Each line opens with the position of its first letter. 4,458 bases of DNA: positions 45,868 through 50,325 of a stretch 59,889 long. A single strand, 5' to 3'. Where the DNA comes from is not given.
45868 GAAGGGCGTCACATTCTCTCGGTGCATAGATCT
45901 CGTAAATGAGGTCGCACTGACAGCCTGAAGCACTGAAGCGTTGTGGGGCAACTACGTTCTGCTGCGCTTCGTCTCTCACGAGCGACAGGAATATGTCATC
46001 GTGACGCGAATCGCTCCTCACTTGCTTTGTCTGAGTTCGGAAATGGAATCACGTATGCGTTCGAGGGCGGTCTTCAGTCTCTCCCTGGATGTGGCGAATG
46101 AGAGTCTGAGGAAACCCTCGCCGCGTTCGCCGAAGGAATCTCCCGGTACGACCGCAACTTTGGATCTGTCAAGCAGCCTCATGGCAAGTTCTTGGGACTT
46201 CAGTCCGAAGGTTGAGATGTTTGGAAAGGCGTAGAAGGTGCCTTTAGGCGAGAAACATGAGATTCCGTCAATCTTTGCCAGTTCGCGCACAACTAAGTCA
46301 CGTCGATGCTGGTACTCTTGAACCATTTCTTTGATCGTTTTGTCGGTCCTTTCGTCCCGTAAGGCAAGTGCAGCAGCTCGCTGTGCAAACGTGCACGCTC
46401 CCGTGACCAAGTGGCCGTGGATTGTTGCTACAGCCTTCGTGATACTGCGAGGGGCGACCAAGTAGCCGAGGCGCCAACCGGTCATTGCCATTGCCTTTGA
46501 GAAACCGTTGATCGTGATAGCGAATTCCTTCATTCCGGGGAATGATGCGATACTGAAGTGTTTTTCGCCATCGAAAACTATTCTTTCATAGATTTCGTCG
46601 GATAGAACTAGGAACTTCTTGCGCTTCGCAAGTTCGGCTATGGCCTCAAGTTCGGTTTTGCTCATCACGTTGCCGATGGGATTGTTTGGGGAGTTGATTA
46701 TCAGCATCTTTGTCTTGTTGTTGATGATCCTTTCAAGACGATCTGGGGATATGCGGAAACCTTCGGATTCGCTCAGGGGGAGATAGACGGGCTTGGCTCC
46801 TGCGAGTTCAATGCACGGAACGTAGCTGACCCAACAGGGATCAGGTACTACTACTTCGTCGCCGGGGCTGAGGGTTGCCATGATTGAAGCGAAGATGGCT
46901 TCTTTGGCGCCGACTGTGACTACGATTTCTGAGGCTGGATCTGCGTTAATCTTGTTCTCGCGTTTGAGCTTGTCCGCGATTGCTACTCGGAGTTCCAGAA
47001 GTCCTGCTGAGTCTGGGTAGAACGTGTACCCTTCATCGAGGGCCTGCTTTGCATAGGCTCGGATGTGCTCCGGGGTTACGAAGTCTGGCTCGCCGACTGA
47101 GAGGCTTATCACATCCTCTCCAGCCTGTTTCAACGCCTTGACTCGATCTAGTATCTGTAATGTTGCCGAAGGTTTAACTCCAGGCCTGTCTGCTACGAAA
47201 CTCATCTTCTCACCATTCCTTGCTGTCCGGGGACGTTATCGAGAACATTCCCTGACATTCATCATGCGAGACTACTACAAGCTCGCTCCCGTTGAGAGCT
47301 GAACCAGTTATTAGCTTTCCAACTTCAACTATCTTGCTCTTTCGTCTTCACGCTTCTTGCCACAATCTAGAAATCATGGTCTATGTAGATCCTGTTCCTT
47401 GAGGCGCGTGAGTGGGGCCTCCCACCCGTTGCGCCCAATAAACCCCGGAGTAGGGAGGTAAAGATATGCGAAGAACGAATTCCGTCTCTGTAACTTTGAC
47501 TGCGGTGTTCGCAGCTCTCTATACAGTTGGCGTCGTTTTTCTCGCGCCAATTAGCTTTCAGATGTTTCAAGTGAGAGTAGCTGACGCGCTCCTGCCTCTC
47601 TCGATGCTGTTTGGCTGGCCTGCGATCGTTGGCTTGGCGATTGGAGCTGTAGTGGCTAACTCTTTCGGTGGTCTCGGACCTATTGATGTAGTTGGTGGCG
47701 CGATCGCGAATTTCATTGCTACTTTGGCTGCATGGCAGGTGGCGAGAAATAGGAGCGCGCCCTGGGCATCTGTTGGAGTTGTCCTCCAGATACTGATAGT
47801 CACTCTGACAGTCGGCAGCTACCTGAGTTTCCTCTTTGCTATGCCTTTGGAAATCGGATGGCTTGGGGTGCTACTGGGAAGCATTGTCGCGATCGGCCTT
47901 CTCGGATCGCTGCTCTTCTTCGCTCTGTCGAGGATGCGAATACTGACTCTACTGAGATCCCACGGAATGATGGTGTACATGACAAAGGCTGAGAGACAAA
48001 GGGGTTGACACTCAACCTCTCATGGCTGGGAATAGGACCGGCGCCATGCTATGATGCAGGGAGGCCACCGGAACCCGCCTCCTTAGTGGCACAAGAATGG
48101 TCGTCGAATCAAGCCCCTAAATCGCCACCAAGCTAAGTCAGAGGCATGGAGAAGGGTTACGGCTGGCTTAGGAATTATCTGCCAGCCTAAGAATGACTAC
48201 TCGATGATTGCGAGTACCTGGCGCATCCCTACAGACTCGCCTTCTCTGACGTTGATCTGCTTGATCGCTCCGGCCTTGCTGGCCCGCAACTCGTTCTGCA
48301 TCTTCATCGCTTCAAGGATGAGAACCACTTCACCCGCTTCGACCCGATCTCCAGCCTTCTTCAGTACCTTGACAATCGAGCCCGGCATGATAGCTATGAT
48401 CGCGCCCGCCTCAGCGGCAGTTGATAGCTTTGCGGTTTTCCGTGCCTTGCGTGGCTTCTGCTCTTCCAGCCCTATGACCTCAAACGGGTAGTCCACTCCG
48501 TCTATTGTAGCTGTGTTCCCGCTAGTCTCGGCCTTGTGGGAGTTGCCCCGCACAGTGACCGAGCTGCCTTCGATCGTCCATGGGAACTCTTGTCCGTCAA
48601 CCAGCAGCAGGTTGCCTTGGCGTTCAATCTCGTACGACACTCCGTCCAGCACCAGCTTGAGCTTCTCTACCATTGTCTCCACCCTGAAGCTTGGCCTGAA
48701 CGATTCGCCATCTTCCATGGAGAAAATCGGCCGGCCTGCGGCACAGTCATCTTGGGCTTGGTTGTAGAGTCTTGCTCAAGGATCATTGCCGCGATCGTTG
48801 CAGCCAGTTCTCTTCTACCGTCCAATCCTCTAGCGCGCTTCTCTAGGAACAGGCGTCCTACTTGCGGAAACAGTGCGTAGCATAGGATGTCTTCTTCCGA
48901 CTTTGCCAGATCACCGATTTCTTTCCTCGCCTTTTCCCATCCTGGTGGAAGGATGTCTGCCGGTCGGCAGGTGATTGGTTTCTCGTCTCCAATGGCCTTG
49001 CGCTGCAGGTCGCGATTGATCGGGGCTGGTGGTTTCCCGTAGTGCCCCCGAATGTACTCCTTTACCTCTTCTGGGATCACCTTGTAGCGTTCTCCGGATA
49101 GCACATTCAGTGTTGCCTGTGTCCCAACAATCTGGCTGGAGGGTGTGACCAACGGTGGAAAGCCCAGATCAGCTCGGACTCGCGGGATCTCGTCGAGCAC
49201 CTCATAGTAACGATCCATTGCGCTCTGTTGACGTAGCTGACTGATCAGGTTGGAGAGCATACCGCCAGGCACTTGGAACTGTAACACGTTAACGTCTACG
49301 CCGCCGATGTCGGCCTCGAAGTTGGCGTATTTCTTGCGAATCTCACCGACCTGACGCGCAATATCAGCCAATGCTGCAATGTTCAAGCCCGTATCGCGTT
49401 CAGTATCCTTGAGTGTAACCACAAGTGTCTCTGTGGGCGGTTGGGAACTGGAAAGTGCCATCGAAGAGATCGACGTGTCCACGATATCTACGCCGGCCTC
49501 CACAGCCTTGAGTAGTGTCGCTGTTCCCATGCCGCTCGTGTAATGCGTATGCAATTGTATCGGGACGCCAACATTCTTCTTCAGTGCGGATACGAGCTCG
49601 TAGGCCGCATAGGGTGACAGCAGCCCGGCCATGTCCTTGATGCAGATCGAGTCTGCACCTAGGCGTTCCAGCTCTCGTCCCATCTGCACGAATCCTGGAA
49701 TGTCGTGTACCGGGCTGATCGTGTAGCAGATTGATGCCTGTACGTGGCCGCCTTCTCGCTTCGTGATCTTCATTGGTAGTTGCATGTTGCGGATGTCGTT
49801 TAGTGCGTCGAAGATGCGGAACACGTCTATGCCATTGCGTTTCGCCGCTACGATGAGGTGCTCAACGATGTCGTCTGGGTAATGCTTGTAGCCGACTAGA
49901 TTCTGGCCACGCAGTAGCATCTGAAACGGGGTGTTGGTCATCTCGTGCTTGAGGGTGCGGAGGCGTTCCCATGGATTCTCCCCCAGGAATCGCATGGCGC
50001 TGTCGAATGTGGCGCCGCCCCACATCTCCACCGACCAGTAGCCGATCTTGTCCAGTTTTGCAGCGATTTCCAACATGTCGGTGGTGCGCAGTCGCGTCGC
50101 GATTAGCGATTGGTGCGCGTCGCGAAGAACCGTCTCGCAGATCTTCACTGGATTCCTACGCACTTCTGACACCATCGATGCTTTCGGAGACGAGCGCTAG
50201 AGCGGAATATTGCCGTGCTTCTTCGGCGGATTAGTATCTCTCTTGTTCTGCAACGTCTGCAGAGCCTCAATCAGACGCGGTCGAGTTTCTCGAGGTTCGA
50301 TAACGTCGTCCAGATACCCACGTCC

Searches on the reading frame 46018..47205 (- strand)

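Call 43: search_protein_families(library=pfam, proteins=[window:46018-47205:-], max_evalue=0.001)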
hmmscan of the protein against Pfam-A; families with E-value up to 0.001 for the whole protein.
window:46018-47205:- (395 aa): 5 families
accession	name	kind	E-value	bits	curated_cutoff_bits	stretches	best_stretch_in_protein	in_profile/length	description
PF00155.27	Aminotran_1_2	-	2.1e-83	280.9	19.7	1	31-384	2-361/361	Aminotransferase class I and II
PF00266.25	Aminotran_5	-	1.8e-10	40.8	21.5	1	85-203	55-175/371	Aminotransferase class-V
PF01041.23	DegT_DnrJ_EryC1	-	5.7e-09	36.1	19.8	1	102-203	50-145/360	DegT/DnrJ/EryC1/StrS aminotransferase family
PF01053.26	Cys_Met_Meta_PP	-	4.5e-06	25.9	27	1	95-204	71-174/381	Cys/Met metabolism PLP-dependent enzyme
PF01276.26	OKR_DC_1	-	4.7e-05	22.8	27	1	95-147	86-138/417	Orn/Lys/Arg decarboxylase, major domain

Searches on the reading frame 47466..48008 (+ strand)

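Call 43: search_protein_families(library=pfam, proteins=[window:47466-48008:+], max_evalue=0.001)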
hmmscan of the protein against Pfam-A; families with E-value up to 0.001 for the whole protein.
window:47466-48008:+ (180 aa): 1 family
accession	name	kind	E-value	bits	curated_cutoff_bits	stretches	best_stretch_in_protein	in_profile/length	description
PF06177.16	QueT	-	1.4e-27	97.2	33.7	1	10-155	2-140/141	QueT transporter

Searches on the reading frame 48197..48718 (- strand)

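Call 43: search_protein_families(library=pfam, proteins=[window:48197-48718:-], max_evalue=0.001)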
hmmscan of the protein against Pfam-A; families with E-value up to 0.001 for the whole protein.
window:48197-48718:- (173 aa): 1 family
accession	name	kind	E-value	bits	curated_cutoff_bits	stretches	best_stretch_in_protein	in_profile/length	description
PF00364.28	Biotin_lipoyl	-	1.6e-17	63.5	22.1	1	111-172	7-73/73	Biotin-requiring enzyme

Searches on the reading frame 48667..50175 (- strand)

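Call 44: search_protein_families(library=pfam, proteins=[window:48667-50175:-], max_evalue=0.001)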
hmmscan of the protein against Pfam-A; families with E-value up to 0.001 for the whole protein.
window:48667-50175:- (502 aa): 2 families
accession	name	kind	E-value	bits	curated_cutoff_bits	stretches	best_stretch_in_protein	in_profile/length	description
PF02436.23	PYC_OADA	-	1.6e-56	191.7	27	1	297-452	1-169/201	Conserved carboxylase domain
PF00682.25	HMGL-like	-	5.7e-21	75.5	29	1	162-276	144-260/260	HMGL-like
